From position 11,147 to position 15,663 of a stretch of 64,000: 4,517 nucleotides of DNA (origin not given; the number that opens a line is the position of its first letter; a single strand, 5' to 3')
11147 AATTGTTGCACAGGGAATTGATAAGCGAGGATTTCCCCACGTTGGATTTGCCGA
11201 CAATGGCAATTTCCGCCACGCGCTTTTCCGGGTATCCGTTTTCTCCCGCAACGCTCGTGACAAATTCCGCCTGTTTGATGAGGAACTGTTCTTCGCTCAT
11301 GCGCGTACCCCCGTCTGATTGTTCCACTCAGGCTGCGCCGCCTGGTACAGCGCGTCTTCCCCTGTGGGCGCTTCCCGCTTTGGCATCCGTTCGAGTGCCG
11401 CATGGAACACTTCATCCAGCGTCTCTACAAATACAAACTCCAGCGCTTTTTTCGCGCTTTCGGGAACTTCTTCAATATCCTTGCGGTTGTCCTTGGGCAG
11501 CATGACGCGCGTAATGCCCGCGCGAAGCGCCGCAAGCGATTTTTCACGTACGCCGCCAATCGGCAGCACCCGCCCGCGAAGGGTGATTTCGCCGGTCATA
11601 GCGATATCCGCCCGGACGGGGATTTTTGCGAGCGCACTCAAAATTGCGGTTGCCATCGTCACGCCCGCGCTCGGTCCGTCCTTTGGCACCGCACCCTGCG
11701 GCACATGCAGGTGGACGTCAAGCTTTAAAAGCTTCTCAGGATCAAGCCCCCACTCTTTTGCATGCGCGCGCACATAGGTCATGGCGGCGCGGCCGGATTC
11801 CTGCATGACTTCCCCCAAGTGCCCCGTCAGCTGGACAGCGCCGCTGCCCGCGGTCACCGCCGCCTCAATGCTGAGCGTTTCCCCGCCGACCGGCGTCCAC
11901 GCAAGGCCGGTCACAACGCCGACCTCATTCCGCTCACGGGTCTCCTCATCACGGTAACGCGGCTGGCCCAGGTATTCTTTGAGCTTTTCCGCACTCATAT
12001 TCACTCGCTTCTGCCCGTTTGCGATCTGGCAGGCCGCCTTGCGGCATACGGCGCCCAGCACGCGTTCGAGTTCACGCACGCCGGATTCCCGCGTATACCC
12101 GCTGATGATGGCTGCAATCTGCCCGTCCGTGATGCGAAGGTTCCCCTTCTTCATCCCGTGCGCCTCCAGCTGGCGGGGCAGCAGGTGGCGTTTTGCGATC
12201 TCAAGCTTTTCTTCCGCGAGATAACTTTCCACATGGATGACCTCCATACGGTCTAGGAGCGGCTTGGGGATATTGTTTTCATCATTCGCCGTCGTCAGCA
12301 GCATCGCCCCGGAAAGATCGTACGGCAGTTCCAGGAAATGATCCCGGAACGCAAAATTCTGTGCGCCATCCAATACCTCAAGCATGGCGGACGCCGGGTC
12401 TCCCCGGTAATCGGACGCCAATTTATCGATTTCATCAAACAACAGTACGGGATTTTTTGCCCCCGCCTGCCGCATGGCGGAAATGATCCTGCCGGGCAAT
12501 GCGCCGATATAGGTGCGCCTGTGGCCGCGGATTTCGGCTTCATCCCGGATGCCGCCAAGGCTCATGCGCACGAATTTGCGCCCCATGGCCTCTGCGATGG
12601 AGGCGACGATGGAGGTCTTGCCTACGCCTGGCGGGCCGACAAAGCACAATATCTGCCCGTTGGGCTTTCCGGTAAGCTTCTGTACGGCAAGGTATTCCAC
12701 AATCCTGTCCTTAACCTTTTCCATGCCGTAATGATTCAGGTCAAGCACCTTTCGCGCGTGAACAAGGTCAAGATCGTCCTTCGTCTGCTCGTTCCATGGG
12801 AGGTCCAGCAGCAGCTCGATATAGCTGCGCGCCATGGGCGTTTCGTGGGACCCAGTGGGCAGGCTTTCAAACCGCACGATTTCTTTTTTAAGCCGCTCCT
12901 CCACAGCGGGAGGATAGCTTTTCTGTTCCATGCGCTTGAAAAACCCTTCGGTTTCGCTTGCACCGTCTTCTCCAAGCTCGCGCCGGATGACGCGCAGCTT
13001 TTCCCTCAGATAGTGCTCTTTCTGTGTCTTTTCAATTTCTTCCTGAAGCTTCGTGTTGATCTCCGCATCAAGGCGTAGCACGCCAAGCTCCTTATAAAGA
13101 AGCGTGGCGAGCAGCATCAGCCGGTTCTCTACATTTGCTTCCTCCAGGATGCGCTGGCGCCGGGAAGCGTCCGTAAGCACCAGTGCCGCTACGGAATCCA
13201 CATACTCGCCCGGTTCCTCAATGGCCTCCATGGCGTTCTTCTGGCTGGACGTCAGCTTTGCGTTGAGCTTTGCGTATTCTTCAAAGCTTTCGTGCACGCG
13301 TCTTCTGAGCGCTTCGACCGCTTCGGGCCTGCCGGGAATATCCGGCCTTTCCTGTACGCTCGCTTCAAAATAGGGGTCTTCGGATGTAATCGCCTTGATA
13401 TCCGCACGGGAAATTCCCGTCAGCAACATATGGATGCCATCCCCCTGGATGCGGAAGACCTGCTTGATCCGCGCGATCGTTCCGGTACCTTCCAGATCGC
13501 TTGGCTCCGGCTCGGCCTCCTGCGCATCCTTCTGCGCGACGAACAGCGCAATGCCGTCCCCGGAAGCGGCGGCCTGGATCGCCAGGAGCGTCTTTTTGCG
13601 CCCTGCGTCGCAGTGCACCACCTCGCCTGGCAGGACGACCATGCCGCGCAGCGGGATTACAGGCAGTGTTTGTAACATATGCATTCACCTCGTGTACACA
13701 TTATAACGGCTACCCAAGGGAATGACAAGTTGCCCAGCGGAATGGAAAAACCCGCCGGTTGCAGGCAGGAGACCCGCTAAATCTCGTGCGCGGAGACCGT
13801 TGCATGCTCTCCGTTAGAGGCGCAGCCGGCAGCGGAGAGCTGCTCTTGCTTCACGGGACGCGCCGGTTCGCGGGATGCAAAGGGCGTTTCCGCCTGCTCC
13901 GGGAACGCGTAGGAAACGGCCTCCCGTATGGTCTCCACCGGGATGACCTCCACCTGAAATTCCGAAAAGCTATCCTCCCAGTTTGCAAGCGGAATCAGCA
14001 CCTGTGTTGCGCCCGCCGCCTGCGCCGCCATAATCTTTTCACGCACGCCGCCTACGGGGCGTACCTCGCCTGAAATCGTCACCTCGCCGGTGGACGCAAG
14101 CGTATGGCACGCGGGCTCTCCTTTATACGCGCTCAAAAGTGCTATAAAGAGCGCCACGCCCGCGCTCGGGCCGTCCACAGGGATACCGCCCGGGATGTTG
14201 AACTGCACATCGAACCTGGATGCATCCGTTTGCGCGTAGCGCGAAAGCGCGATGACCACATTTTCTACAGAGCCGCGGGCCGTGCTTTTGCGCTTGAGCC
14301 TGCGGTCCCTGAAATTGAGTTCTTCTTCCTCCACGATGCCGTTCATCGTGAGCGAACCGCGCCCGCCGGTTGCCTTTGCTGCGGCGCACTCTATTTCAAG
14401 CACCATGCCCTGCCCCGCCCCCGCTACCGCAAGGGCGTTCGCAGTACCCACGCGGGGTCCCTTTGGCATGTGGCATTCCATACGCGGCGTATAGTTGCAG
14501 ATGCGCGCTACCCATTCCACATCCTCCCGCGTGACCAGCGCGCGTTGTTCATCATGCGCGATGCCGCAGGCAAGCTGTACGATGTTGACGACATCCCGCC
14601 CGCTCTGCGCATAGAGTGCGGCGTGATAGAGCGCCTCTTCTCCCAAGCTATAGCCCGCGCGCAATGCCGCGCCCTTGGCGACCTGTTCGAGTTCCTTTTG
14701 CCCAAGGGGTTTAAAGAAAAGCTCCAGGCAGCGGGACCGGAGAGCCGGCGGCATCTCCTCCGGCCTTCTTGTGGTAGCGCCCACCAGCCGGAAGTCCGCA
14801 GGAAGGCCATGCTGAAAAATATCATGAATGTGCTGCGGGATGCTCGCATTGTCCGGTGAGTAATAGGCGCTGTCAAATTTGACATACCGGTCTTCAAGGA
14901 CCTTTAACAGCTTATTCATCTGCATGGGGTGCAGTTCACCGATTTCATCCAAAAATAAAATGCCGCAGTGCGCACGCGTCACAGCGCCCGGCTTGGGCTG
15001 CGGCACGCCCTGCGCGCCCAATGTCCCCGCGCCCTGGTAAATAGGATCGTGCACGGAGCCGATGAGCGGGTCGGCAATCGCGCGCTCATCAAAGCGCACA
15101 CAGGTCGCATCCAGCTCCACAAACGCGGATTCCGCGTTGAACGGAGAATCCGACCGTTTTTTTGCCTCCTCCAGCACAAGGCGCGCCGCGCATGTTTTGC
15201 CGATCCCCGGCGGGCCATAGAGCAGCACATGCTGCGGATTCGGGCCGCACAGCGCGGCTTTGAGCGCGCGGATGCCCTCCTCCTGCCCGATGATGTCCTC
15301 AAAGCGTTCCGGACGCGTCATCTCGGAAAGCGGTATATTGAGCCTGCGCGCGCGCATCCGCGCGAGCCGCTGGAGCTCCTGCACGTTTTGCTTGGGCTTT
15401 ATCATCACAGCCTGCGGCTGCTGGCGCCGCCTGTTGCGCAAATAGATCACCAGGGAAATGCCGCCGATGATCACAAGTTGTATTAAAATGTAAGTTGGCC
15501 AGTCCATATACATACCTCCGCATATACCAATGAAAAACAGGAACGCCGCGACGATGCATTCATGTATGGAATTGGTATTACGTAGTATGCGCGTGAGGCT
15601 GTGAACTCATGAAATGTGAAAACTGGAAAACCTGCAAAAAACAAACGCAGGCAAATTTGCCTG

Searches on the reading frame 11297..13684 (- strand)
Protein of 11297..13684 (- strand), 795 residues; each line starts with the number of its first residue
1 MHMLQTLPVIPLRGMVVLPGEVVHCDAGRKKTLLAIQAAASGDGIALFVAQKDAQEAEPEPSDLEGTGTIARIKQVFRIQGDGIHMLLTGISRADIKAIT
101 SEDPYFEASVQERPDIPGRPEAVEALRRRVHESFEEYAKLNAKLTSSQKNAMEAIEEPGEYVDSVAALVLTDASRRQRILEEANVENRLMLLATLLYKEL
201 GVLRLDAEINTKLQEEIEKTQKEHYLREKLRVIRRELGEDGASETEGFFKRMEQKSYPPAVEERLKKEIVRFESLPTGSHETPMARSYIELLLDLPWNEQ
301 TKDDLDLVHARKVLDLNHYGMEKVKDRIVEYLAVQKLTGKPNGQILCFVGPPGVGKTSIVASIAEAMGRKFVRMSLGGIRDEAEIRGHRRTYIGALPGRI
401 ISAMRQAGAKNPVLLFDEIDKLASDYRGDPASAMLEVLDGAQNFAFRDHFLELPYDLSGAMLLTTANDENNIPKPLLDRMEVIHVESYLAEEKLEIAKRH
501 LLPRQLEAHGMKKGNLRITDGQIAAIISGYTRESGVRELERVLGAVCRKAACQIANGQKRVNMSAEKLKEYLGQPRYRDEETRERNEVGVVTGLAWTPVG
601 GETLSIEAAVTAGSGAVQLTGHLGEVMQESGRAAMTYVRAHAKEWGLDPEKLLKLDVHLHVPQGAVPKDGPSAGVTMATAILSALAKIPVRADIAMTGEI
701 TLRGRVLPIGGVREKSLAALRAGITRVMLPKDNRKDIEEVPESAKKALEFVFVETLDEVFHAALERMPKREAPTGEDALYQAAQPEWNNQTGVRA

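Call 71: search_protein_families(library=pfam, proteins=[window:11297-13684:-], max_evalue=0.00001)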
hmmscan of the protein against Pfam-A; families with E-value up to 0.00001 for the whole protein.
window:11297-13684:- (795 aa): 7 families
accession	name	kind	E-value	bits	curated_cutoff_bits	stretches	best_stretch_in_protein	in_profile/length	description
PF05362.19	Lon_C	-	1.2e-89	299.8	21.1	1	564-765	3-204/205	Lon protease (S16) C-terminal proteolytic domain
PF02190.22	LON_substr_bdg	-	7.3e-37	127.7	28.7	1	6-196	1-198/200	ATP-dependent protease La (LON) substrate-binding domain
PF00004.35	AAA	-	3.7e-24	86.1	21.2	1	346-483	1-126/131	ATPase family associated with various cellular activities (AAA)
PF22667.2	Lon_lid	-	2.5e-20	72.3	27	1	507-559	1-53/57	Lon protease AAA+ ATPase lid domain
PF13541.12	ChlI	-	5e-08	33.3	27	1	606-733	1-121/121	Subunit ChlI of Mg-chelatase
PF07728.20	AAA_5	-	2.2e-07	31.4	22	1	346-425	2-81/139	AAA domain (dynein-related subfamily)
PF08298.17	AAA_PrkA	-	6.1e-06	26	25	0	315-369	58-111/358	PrkA AAA domain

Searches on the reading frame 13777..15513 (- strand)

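Call 71: search_protein_families(library=pfam, proteins=[window:13777-15513:-], max_evalue=0.00001)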
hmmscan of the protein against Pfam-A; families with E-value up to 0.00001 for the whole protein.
window:13777-15513:- (578 aa): 8 families
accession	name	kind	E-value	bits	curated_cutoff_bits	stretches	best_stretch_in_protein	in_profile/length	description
PF05362.19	Lon_C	-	5.7e-26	91.8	21.1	1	351-514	23-175/205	Lon protease (S16) C-terminal proteolytic domain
PF01078.27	Mg_chelatase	-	3.3e-16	59.7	20.3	1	71-214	2-138/207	Magnesium chelatase, subunit ChlI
PF00004.35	AAA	-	7.4e-12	46.3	21.2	1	96-269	1-130/131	ATPase family associated with various cellular activities (AAA)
PF00158.32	Sigma54_activat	-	3.4e-11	43.5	20.2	1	90-211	19-122/168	Sigma-54 interaction domain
PF07728.20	AAA_5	-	9.9e-09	35.8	22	0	182-262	66-139/139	AAA domain (dynein-related subfamily)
PF05496.18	RuvB_N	-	1.2e-08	35.3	27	0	67-118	2-58/159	Holliday junction DNA helicase RuvB P-loop domain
PF13191.12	AAA_16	-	1.9e-07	32.2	32.6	1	75-156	3-84/167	AAA ATPase domain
PF13541.12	ChlI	-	8.9e-06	26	27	0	441-511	51-121/121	Subunit ChlI of Mg-chelatase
